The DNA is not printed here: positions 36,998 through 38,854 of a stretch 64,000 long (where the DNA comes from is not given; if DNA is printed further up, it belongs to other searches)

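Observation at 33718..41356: Translationally coupled PAP2-PAP2-acyl-AMP ligase-FGGY kinase cassette followed by a Ca-type P-type ATPase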

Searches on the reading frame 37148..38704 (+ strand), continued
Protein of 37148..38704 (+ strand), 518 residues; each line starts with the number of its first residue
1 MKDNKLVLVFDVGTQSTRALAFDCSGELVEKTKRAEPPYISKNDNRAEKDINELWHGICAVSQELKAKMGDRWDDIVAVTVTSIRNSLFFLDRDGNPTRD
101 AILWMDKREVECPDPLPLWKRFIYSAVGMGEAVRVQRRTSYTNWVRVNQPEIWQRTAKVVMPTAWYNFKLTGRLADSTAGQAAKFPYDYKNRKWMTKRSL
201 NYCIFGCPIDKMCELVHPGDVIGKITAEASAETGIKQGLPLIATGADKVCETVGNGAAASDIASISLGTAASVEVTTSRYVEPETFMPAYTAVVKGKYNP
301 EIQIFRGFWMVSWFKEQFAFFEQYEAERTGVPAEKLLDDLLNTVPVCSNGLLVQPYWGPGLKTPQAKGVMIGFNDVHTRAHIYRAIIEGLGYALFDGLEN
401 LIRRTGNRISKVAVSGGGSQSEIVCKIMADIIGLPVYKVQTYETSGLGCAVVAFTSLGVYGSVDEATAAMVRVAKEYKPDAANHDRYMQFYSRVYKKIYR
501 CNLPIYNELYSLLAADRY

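Call 74: search_solved_structures(query=L009:9571-11304:+, max_evalue=1e-40, show_alignments=2)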
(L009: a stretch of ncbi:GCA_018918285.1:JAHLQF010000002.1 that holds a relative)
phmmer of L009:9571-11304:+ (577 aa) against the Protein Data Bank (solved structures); distinct sequences matched with E-value up to 1e-40: 4.
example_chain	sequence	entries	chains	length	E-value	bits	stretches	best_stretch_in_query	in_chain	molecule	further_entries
2uuu_A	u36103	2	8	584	1.2e-71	245.4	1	61-558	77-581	ALKYLDIHYDROXYACETONEPHOSPHATE SYNTHASE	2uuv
4bby_A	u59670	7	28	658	6.7e-61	209.9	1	47-556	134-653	ALKYLDIHYDROXYACETONEPHOSPHATE SYNTHASE, PEROXISOMAL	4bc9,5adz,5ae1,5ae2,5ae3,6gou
4bca_A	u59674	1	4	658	2.4e-60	208.1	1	47-556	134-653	ALKYLDIHYDROXYACETONEPHOSPHATE SYNTHASE, PEROXISOMAL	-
4bc7_A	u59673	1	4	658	2.6e-60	208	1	47-556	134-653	ALKYLDIHYDROXYACETONEPHOSPHATE SYNTHASE, PEROXISOMAL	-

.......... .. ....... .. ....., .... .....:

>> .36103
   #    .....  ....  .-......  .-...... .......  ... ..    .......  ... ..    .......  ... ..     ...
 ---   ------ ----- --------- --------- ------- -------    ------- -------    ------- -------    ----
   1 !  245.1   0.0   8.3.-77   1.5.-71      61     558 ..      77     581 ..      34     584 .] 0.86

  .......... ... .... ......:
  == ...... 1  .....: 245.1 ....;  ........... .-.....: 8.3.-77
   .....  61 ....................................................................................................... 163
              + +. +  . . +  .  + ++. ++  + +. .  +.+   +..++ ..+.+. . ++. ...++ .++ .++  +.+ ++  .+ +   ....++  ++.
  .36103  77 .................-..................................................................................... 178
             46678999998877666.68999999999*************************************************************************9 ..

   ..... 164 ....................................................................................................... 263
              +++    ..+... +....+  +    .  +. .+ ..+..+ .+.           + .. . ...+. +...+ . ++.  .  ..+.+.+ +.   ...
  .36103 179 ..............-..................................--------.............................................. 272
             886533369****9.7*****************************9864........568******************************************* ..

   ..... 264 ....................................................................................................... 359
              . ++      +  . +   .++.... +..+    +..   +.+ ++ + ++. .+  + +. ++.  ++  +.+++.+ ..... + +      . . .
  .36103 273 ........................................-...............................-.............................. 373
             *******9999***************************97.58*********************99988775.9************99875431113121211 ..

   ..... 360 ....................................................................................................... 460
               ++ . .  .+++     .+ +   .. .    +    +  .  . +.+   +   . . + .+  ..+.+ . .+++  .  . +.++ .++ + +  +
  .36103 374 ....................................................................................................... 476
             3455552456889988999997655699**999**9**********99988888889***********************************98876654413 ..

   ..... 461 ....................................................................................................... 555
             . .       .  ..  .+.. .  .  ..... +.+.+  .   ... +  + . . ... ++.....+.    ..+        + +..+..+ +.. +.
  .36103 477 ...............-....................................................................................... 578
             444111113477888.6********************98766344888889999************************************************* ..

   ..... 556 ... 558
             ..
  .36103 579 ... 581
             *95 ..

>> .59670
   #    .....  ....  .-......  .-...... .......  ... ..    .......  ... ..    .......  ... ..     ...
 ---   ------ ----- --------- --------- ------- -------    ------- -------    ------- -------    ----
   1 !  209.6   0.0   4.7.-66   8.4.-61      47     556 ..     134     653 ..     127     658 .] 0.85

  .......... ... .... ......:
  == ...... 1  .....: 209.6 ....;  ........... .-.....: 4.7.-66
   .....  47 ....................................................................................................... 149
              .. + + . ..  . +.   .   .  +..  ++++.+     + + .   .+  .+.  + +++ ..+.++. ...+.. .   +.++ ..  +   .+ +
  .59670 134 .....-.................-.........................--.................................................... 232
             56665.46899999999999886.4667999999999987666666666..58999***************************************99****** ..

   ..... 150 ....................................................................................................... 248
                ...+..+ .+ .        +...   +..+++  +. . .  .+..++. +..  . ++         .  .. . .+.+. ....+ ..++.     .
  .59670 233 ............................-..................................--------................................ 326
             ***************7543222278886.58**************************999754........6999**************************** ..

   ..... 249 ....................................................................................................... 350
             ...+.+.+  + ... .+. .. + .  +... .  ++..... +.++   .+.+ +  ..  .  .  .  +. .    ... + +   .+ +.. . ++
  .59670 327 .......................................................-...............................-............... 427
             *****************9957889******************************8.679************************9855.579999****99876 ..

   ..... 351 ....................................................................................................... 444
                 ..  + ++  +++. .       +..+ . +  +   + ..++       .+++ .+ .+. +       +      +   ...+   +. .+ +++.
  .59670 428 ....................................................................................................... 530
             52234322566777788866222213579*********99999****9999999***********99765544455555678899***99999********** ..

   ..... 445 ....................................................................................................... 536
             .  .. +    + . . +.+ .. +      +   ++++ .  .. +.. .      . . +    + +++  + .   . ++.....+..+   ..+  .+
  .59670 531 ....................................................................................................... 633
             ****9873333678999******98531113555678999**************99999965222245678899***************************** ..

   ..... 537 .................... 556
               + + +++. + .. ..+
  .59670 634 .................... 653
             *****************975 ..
